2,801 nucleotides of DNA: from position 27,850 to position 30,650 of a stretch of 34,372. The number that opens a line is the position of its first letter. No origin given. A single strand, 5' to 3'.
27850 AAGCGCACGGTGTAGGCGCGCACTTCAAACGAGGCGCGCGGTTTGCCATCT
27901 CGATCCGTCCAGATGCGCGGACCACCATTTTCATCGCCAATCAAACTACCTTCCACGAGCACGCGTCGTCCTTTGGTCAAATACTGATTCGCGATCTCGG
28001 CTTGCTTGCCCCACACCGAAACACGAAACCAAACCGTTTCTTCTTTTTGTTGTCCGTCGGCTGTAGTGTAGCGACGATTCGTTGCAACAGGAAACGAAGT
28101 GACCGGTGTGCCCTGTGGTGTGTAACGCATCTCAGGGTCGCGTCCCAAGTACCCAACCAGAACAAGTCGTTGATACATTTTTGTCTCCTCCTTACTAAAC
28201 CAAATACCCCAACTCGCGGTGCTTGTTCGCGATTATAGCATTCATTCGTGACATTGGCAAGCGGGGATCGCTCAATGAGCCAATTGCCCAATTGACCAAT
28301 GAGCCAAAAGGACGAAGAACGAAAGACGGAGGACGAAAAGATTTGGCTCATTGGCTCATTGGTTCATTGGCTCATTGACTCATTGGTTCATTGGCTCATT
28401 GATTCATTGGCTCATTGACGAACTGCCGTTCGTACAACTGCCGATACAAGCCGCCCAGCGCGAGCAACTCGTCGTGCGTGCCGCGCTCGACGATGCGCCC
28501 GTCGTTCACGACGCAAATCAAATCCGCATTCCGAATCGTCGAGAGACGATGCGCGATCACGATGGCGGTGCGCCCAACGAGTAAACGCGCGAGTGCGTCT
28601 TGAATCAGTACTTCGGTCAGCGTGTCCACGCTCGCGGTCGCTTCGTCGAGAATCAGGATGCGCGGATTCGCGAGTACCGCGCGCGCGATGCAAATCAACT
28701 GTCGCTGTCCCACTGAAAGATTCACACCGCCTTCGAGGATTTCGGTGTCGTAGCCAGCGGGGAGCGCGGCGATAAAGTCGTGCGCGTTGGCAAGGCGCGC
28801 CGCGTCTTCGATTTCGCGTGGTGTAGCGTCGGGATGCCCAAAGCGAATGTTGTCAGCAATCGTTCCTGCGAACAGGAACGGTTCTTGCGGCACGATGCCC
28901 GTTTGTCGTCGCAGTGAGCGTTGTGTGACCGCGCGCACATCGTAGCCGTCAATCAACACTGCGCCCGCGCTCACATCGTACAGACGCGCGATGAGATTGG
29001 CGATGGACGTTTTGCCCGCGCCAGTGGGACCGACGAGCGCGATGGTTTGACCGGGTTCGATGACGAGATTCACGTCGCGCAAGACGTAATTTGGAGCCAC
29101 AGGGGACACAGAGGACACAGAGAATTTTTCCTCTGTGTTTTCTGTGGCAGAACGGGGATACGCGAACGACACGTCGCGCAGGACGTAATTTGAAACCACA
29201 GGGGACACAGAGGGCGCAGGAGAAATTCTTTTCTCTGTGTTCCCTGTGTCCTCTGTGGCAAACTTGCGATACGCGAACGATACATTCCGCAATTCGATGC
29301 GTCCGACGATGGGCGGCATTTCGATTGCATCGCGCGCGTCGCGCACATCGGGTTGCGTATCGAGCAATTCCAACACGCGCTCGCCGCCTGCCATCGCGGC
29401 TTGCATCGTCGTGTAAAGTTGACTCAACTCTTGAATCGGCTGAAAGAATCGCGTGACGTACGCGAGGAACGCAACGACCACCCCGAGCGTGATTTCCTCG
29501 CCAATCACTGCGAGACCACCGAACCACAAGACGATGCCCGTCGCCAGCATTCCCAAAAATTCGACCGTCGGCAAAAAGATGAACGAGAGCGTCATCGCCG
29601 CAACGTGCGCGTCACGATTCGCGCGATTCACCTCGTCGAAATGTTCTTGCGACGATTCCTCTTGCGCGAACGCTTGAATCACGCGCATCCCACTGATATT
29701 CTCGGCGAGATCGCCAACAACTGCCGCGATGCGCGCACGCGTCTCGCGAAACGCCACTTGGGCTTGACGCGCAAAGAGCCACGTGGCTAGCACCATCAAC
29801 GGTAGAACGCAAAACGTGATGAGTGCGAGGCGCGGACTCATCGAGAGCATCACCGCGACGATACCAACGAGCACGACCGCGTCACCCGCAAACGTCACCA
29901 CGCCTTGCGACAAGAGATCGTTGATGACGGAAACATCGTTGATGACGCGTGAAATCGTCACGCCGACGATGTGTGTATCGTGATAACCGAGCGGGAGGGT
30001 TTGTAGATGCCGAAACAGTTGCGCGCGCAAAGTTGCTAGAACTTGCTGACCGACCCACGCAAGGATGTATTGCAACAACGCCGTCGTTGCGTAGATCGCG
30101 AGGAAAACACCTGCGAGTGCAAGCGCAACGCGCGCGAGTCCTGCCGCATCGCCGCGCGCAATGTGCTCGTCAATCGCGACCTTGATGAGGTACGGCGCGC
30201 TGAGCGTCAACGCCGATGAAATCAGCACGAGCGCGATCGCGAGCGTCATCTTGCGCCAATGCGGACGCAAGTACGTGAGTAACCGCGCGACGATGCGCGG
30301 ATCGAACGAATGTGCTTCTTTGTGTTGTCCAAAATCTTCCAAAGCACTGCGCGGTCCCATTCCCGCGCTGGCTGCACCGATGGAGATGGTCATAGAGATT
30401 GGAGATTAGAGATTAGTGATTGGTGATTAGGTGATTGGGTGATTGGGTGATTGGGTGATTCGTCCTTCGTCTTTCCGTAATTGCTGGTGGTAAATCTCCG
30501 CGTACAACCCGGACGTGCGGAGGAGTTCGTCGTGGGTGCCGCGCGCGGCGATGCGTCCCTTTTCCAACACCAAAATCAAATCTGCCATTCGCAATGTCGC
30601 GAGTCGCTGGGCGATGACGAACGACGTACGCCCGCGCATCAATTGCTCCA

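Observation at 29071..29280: Palindromic repeat element inserted in frame, then tandemly duplicated, inside the ATP-binding domain of an ABC exporter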

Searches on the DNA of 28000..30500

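Call 35: search_rna_families(source=window, start=28000, end=30500, threshold=evalue, max_evalue=10)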
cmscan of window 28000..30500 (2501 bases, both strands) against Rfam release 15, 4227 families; matches with E-value up to 10: 12.
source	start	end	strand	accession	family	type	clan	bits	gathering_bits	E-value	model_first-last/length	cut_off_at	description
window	29122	29222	+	RF04067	mir-4520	Gene; miRNA;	-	24.8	90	0.013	1-70/70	no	mir-4520 microRNA precursor family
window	29195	29259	+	RF03205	mir-1898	Gene; miRNA;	-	23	78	0.42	1-61/61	no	mir-1898 microRNA precursor family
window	29187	29264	+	RF00674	mir-187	Gene; miRNA;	-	21.4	58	0.19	1-81/81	no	mir-187 microRNA precursor family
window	29200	29252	-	RF03384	mir-7180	Gene; miRNA;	-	18.6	78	1.4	1-58/58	no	mir-7180 microRNA precursor family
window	29198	29256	+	RF03873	mir-3192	Gene; miRNA;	-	18.5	80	3.2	1-77/77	no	mir-3192 microRNA precursor family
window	29195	29259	-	RF03629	mir-641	Gene; miRNA;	-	18.5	100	4.2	1-98/98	no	mir-641 microRNA precursor family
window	28295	28363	-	RF03938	mir-4662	Gene; miRNA;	-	18.2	97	4.3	1-67/67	no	mir-4662 microRNA precursor family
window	29097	29147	+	RF00681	mir-198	Gene; miRNA;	-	17.7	70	5.1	1-62/62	no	mir-198 microRNA precursor family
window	29121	29221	-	RF04067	mir-4520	Gene; miRNA;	-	16.9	90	2.5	1-70/70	no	mir-4520 microRNA precursor family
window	29189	29254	-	RF03526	mir-7177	Gene; miRNA;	-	16.9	86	4.8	1-71/71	no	mir-7177 microRNA precursor family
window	29097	29148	+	RF00674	mir-187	Gene; miRNA;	-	15.3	58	9.4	20-66/81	no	mir-187 microRNA precursor family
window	28651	28710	+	RF01136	sR28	Gene; snRNA; snoRNA; CD-box;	-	12.6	39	4.3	1-55/55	no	Small nucleolar RNA sR28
